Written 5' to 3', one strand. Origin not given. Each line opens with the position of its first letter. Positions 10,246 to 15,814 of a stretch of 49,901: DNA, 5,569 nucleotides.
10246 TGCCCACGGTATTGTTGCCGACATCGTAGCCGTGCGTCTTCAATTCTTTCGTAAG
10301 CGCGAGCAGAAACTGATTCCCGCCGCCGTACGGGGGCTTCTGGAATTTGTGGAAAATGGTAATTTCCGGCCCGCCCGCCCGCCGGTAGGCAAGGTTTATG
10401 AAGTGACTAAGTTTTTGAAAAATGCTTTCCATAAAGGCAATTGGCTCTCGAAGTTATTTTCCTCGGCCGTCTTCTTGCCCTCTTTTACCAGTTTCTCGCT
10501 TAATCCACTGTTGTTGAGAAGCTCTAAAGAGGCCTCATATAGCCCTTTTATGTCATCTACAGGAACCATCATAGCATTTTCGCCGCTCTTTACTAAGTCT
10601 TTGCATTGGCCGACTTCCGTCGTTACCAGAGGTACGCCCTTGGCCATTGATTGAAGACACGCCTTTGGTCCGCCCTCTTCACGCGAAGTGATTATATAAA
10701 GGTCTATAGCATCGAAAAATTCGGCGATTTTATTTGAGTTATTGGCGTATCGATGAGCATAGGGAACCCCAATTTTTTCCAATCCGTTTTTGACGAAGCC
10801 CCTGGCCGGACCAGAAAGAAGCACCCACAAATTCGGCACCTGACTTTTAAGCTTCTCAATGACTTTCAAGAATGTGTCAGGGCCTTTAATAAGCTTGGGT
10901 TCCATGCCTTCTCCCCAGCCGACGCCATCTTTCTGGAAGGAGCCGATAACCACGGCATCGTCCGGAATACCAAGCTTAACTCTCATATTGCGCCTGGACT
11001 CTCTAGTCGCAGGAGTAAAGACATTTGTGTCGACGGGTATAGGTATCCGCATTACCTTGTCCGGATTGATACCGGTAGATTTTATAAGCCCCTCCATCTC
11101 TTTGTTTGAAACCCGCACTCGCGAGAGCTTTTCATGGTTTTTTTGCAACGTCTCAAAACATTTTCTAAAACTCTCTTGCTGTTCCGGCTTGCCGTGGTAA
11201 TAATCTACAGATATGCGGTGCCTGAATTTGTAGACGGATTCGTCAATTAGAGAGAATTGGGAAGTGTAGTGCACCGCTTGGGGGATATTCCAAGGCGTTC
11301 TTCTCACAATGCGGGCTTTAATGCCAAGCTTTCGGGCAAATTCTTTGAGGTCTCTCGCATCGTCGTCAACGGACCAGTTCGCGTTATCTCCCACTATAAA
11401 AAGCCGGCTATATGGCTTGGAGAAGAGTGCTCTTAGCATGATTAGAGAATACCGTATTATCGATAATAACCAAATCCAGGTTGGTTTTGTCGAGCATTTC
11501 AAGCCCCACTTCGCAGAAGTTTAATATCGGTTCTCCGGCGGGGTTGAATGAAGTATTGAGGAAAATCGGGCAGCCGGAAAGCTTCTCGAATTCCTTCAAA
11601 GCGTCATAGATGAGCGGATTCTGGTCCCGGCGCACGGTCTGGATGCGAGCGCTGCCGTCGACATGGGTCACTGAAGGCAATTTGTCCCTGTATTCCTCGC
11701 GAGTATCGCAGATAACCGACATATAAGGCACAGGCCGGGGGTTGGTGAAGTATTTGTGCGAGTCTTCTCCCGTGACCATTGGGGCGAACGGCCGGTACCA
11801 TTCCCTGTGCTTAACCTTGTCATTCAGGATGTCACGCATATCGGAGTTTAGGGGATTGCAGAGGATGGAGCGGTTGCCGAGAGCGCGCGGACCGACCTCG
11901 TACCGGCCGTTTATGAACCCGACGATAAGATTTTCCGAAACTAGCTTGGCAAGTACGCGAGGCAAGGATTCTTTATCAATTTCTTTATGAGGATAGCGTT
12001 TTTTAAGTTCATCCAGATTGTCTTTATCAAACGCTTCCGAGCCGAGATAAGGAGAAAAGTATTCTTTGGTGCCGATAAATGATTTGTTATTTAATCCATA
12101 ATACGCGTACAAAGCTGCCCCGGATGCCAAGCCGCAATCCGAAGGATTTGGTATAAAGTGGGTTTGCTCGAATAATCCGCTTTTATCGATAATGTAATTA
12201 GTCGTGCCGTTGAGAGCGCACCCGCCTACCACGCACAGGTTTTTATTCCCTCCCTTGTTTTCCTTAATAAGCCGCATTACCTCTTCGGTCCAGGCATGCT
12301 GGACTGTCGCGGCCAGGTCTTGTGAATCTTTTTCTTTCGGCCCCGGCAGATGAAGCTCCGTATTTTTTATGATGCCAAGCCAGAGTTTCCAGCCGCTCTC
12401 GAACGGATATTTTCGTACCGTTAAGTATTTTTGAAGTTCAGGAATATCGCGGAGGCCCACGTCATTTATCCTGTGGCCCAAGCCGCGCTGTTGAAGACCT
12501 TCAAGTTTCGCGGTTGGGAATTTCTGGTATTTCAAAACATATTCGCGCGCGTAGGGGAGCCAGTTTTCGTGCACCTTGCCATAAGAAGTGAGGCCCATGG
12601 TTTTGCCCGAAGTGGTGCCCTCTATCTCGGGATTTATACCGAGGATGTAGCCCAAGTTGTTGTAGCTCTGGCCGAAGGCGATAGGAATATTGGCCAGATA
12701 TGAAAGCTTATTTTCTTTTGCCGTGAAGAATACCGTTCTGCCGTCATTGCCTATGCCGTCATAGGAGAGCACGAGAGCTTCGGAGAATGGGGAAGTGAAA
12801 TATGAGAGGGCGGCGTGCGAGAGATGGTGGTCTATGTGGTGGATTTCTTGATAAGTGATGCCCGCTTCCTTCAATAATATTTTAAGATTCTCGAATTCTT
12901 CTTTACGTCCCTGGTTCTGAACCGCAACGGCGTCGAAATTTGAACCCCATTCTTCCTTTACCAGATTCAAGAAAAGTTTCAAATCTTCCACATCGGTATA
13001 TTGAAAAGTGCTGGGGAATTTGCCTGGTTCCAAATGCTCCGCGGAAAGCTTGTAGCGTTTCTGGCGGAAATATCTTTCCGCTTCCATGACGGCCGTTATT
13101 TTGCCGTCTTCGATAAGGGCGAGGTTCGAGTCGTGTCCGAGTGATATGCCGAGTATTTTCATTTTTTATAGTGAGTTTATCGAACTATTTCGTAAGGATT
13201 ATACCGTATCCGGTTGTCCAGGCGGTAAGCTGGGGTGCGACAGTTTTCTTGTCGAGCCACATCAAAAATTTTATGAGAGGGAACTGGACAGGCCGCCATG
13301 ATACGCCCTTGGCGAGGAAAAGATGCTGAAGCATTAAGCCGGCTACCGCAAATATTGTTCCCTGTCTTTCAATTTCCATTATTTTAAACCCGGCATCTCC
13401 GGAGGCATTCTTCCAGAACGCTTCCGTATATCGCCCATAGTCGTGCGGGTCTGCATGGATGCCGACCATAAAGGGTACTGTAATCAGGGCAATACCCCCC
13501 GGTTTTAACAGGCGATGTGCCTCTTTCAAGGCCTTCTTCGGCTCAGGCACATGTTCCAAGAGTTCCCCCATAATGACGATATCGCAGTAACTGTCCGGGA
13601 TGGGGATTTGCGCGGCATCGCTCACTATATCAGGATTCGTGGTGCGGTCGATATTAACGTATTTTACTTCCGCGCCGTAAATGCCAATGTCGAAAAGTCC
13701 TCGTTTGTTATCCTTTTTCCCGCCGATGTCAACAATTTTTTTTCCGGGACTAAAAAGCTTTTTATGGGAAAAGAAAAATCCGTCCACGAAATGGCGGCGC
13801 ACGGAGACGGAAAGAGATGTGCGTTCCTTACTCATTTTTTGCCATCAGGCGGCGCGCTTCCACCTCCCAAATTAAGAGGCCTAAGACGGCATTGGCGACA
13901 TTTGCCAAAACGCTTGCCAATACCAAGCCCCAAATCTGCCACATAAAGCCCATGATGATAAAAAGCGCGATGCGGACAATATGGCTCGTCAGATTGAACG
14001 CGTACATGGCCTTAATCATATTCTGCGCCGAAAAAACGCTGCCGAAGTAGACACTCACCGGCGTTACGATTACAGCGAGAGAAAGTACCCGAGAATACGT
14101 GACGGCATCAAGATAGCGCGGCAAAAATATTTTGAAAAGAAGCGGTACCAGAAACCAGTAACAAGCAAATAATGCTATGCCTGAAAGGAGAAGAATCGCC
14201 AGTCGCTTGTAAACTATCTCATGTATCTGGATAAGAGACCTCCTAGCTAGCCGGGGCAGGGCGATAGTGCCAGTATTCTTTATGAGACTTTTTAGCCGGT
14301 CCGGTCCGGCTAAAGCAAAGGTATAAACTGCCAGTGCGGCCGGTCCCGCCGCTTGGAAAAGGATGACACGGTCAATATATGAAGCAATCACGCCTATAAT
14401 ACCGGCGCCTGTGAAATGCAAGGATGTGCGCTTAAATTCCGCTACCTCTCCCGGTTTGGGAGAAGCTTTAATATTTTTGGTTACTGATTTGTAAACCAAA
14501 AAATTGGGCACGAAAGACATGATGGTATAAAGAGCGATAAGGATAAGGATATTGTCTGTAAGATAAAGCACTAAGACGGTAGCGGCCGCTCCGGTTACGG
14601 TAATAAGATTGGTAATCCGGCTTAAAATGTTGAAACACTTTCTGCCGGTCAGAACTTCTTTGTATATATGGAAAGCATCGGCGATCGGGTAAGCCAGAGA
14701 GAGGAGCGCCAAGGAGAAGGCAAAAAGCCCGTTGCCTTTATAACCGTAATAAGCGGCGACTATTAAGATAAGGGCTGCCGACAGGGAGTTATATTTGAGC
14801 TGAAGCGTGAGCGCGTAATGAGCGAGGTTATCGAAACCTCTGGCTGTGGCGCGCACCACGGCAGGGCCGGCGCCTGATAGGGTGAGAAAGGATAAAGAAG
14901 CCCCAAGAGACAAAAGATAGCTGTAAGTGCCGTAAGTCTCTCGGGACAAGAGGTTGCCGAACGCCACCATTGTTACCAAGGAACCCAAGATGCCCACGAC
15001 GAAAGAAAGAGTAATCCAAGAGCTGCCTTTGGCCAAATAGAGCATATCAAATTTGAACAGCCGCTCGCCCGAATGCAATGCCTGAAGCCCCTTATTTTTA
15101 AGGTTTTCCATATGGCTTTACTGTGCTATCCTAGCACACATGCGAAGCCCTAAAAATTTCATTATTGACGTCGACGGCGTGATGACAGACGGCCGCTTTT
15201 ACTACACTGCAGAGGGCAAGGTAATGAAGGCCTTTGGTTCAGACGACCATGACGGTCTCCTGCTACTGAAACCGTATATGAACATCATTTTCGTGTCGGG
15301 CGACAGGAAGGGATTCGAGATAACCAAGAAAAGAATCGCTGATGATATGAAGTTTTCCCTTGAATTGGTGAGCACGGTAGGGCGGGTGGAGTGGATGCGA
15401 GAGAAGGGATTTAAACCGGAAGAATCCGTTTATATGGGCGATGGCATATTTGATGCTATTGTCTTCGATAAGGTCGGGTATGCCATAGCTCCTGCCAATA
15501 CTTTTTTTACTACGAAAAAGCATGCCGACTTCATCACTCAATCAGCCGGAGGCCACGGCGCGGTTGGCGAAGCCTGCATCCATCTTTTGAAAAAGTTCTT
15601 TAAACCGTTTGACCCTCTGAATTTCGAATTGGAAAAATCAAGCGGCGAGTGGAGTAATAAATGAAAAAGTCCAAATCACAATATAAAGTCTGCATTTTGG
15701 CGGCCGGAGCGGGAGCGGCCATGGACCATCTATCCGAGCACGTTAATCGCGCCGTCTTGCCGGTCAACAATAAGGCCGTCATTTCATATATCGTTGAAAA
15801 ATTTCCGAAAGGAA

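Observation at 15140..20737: Non-canonical nucleotide-sugar module: KdsC-like phosphatase, GatZ-like TIM-barrel protein, cupin isomerase and two NTP-transferase fusions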

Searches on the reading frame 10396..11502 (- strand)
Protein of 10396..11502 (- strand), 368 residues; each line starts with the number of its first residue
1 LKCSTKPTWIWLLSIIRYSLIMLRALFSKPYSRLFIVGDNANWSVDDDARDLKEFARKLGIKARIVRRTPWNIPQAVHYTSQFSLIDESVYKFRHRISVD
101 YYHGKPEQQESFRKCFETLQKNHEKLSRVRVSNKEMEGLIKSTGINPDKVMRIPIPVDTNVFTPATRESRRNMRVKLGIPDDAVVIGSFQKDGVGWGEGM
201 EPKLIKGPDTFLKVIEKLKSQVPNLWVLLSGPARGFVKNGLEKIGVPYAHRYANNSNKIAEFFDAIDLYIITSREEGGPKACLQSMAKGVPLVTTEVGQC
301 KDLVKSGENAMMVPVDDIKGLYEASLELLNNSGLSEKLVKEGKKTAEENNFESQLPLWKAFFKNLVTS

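Call 81: search_protein_families(library=pfam, proteins=[window:10396-11502:-], max_evalue=0.01)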
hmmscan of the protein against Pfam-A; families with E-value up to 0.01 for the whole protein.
window:10396-11502:- (368 aa): 2 families
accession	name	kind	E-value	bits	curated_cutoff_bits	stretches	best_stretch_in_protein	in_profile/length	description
PF00534.26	Glycos_transf_1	-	2.3e-20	73.3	26.4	1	206-344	28-171/172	Glycosyl transferases group 1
PF13692.12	Glyco_trans_1_4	-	1.7e-17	64.4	27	1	205-331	14-142/142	Glycosyl transferases group 1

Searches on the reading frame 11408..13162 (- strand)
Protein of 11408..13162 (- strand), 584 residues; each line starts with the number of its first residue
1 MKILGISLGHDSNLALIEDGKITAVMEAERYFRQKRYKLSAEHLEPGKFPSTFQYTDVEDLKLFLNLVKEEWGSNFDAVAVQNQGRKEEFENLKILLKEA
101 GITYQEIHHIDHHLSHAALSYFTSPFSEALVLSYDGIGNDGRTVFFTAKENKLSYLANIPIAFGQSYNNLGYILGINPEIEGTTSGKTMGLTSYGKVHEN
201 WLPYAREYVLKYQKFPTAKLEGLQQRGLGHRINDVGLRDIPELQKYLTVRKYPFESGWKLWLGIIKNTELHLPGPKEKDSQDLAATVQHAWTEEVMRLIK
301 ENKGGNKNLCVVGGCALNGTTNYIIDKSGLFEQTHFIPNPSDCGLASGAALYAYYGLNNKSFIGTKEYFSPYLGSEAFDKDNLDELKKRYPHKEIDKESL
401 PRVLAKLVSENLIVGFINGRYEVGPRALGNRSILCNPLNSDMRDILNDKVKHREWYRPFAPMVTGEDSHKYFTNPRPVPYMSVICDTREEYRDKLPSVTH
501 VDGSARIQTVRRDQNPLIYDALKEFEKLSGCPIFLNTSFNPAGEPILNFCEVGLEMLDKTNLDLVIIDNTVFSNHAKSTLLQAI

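Call 3: search_protein_families(library=pfam, proteins=[window:11408-13162:-], max_evalue=0.01)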
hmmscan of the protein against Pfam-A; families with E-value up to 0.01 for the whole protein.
window:11408-13162:- (584 aa): 2 families
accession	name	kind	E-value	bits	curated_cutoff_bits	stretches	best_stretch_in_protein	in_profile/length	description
PF16861.10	Carbam_trans_C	-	2.9e-60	203.1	27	1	405-572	1-168/170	Carbamoyltransferase C-terminus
PF02543.21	Carbam_trans_N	-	3.2e-34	119.3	24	1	2-351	1-346/346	Carbamoyltransferase N-terminus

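Call 4: search_protein_families(library=ncbifam, proteins=[window:11408-13162:-], max_evalue=0.01)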
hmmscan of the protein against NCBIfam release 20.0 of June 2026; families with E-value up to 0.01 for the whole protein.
window:11408-13162:- (584 aa): 1 family
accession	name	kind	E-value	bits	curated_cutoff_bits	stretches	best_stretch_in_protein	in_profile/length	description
NF041651.1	nodul_NodU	equivalog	1e-56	192.9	1000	2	300-544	296-527/556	nodulation protein NodU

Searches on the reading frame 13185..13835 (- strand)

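Call 3: search_protein_families(library=pfam, proteins=[window:13185-13835:-], max_evalue=0.01)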
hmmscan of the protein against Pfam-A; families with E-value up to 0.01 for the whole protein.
window:13185-13835:- (216 aa): 7 families
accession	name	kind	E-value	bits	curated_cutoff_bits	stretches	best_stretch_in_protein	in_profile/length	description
PF08241.18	Methyltransf_11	-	1.1e-13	52.1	21.2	1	68-118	41-95/95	Methyltransferase domain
PF13489.12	Methyltransf_23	-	2.7e-10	40.7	27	1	29-121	21-119/164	Methyltransferase domain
PF13649.12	Methyltransf_25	-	2.7e-07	31.6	27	1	71-114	52-97/97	Methyltransferase domain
PF08242.18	Methyltransf_12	-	1.7e-06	29.1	30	1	78-115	64-97/98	Methyltransferase domain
PF13847.12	Methyltransf_31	-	2.9e-06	27.5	27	1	71-119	60-110/145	Methyltransferase domain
PF01209.24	Ubie_methyltran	-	0.00015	21.7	20.1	1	70-117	103-150/233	ubiE/COQ5 methyltransferase family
PF05148.21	Methyltransf_8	-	0.00052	20.4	27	1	67-118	105-156/219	Hypothetical methyltransferase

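Call 4: search_protein_families(library=ncbifam, proteins=[window:13185-13835:-], max_evalue=0.01)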
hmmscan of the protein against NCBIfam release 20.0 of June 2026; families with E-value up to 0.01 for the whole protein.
window:13185-13835:- (216 aa): 19 families
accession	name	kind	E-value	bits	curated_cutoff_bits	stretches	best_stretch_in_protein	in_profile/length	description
NF045667.1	MTase_DVU1556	equivalog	5.7e-08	32.5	155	1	65-119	66-120/213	DVU_1556 family methyltransferase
NF041537.1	ArsM_AhpD_UU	exception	2.2e-07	30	510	1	72-124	134-186/345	arsenite methyltransferase/AhpD domain selenoprotein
NF047649.1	MTase_UXPK_star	exception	6.7e-07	28.6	460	1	71-141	134-202/283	methyltransferase/UXPK-star double selenoprotein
NF001240.0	PRK00216.1-1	equivalog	6.8e-06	25.3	378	1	70-118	120-168/251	bifunctional demethylmenaquinone methyltransferase/2-methoxy-6-polyprenyl-1,4-benzoquinol methylase UbiE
TIGR01983.1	UbiG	equivalog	7.3e-06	25.4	102.95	1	83-119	116-152/228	bifunctional 2-polyprenyl-6-hydroxyphenol methylase/3-demethylubiquinol 3-O-methyltransferase UbiG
NF001244.0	PRK00216.1-5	equivalog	1.1e-05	24.8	216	1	71-118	106-153/236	bifunctional demethylmenaquinone methyltransferase/2-methoxy-6-polyprenyl-1,4-benzoquinol methylase UbiE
NF041536.1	ArsM_DUF2284_UU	exception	2.5e-05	22.8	575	1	71-125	133-187/459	arsenite methyltransferase/DUF2284 domain selenoprotein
NF041255.1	mycofact_MftM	equivalog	3.1e-05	23.4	200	1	70-122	191-243/289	mycofactocin oligosaccharide methyltransferase MftM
TIGR01934.1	MenG_MenH_UbiE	subfamily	4.4e-05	22.9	158.35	1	70-118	93-141/223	ubiquinone/menaquinone biosynthesis methyltransferase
NF001243.0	PRK00216.1-4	equivalog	7e-05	22.3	235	1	71-116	104-149/237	demethylmenaquinone methyltransferase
NF008823.0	PRK11873.1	subfamily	7.7e-05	22.3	263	1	74-117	137-180/272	arsenite methyltransferase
NF001242.0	PRK00216.1-3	equivalog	0.00071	19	351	1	70-118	127-175/258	bifunctional demethylmenaquinone methyltransferase/2-methoxy-6-polyprenyl-1,4-benzoquinol methylase UbiE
TIGR02752.1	MenG_heptapren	equivalog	0.00075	19.1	419.85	1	71-115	102-146/231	demethylmenaquinone methyltransferase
TIGR04345.1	ovoA_Cterm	equivalog_domain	0.0011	18.6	170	1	81-123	132-174/242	putative 4-mercaptohistidine N1-methyltransferase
NF001241.0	PRK00216.1-2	equivalog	0.0011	18.6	327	1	67-118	96-147/231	demethylmenaquinone methyltransferase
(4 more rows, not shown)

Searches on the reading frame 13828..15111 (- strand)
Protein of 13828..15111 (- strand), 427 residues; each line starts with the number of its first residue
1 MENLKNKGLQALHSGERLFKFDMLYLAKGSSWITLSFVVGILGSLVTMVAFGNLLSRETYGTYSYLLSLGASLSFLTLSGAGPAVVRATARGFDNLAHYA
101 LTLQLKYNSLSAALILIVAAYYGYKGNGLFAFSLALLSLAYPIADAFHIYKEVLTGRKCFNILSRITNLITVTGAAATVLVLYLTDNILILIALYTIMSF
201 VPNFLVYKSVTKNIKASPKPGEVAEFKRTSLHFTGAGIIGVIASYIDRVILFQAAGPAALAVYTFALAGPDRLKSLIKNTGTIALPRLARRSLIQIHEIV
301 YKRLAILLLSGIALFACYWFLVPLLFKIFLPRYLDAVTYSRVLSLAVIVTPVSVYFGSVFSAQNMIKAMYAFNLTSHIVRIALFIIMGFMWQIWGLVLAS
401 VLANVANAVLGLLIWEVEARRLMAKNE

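Call 3: search_protein_families(library=pfam, proteins=[window:13828-15111:-], max_evalue=0.01)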
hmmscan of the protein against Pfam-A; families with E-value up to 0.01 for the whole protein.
window:13828-15111:- (427 aa): 2 families
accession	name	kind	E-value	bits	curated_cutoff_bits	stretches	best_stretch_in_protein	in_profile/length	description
PF01943.22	Polysacc_synt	-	6.8e-16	58.9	28.2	2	26-266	1-247/274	Polysaccharide biosynthesis protein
PF13440.11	Polysacc_synt_3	-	5.3e-06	26.3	23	1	54-286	5-238/293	Polysaccharide biosynthesis protein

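Call 4: search_protein_families(library=ncbifam, proteins=[window:13828-15111:-], max_evalue=0.01)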
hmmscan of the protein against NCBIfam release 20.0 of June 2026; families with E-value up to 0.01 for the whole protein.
window:13828-15111:- (427 aa): 1 family
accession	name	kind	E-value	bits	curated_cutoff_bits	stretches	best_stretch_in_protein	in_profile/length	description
NF007773.0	PRK10459.1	equivalog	3.4e-07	29.6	273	1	29-267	10-250/492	MOP flippase family protein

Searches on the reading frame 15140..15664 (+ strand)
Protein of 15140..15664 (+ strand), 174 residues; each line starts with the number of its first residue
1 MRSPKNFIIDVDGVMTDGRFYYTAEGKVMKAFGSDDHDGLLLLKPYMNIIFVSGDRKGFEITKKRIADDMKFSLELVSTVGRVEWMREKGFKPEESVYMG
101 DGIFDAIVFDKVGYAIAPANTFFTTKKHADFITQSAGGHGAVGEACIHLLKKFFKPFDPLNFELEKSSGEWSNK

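Call 3: search_protein_families(library=pfam, proteins=[window:15140-15664:+], max_evalue=0.01)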
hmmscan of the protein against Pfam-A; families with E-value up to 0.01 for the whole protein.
window:15140-15664:+ (174 aa): 1 family
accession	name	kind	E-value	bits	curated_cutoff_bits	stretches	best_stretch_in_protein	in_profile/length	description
PF08282.18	Hydrolase_3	-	0.0013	18.9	20.9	1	85-140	195-250/255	haloacid dehalogenase-like hydrolase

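Call 4: search_protein_families(library=ncbifam, proteins=[window:15140-15664:+], max_evalue=0.01)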
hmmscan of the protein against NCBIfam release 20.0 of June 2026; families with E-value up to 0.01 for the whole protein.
window:15140-15664:+ (174 aa): 9 families
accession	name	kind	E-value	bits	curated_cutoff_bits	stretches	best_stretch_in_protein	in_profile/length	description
TIGR01670.1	KdsC-phosphatas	subfamily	4.6e-20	72.1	106.95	1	7-147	4-146/154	3-deoxy-D-manno-octulosonate 8-phosphate phosphatase, YrbI family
NF007019.0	PRK09484.1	equivalog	4.6e-19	68.8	208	1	6-150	27-173/187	3-deoxy-manno-octulosonate-8-phosphatase KdsC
NF058599.1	KDN-9-PPhBT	equivalog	8.4e-17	61.8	180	1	4-150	2-150/152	3-deoxy-D-glycero-D-galacto-nonulopyranosonate 9-phosphatase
TIGR02726.1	phenyl_P_delta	equivalog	1.6e-13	51.2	281.95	1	5-152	8-157/169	phenylphosphate carboxylase subunit delta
NF002245.0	PRK01158.1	equivalog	2e-09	37.1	198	1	87-152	167-231/233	phosphoglycolate phosphatase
TIGR01487.1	Pglycolate_arch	equivalog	2.6e-08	34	122.75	1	88-141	158-211/215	phosphoglycolate phosphatase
TIGR01482.1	SPP-subfamily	subfamily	0.00017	21.3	107.15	1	89-144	161-219/225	sucrose-phosphate phosphatase subfamily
TIGR01662.1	HAD-SF-IIIA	subfamily_domain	0.0014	18.7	44.6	0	7-115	3-134/141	HAD-IIIA family hydrolase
TIGR00099.1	Cof-subfamily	subfamily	0.0093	15.6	137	0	85-140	196-251/256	Cof-type HAD-IIB family hydrolase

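Call 36: search_solved_structures(query=window:15140-15664:+, max_evalue=0.01, show_alignments=1)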
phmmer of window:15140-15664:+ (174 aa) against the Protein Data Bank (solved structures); distinct sequences matched with E-value up to 0.01: 18.
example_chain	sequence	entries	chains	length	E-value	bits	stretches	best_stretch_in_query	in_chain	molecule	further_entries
2p9j_A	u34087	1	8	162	1.3e-17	67.6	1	5-151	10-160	Hypothetical protein AQ2171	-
3mn1_A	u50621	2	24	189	1.5e-14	57.6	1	5-150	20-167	probable yrbi family phosphatase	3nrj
2r8e_A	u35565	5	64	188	3.7e-14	56.3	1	7-150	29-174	3-deoxy-D-manno-octulosonate 8-phosphate phosphatase | YrbI from Escherichia coli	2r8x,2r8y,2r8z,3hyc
3i6b_A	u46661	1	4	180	3.8e-14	56.3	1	7-150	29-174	3-deoxy-D-manno-octulosonate 8-phosphate phosphatase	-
1j8d_A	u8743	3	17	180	1.4e-13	54.4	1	5-150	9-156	deoxy-D-mannose-octulosonate 8-phosphate phosphatase | 3-deoxy-D-manno-octulosonate 8-phosphate phosphatase KdsC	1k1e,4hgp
4um5_A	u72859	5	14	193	1.4e-13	54.4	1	5-152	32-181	3-DEOXY-D-MANNO-OCTULOSONATE 8-PHOSPHATE PHOSPHATASE KDSC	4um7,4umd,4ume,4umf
3n07_A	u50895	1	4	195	6.6e-13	52.2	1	5-151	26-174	3-deoxy-D-manno-octulosonate 8-phosphate phosphatase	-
3ij5_A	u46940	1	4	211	2.9e-12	50.1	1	7-150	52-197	3-deoxy-D-manno-octulosonate 8-phosphate phosphatase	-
7t35_A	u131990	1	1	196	1.3e-11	48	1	7-150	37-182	3-deoxy-D-manno-octulosonate 8-phosphate phosphatase KdsC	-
3ewi_A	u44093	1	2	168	2.2e-11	47.2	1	5-150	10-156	N-acylneuraminate cytidylyltransferase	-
4nav_D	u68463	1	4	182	3.4e-11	46.6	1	9-149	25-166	HYPOTHETICAL PROTEIN XCC279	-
3e81_A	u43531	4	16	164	1.3e-10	44.8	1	3-144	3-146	Acylneuraminate cytidylyltransferase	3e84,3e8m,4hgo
3n1u_A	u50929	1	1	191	2.2e-10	44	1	5-150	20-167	Hydrolase, HAD superfamily, subfamily III A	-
4hgq_A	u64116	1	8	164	3.2e-10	43.5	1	3-144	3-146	Acylneuraminate cytidylyltransferase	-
4hgr_A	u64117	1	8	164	4e-10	43.2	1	3-144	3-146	Acylneuraminate cytidylyltransferase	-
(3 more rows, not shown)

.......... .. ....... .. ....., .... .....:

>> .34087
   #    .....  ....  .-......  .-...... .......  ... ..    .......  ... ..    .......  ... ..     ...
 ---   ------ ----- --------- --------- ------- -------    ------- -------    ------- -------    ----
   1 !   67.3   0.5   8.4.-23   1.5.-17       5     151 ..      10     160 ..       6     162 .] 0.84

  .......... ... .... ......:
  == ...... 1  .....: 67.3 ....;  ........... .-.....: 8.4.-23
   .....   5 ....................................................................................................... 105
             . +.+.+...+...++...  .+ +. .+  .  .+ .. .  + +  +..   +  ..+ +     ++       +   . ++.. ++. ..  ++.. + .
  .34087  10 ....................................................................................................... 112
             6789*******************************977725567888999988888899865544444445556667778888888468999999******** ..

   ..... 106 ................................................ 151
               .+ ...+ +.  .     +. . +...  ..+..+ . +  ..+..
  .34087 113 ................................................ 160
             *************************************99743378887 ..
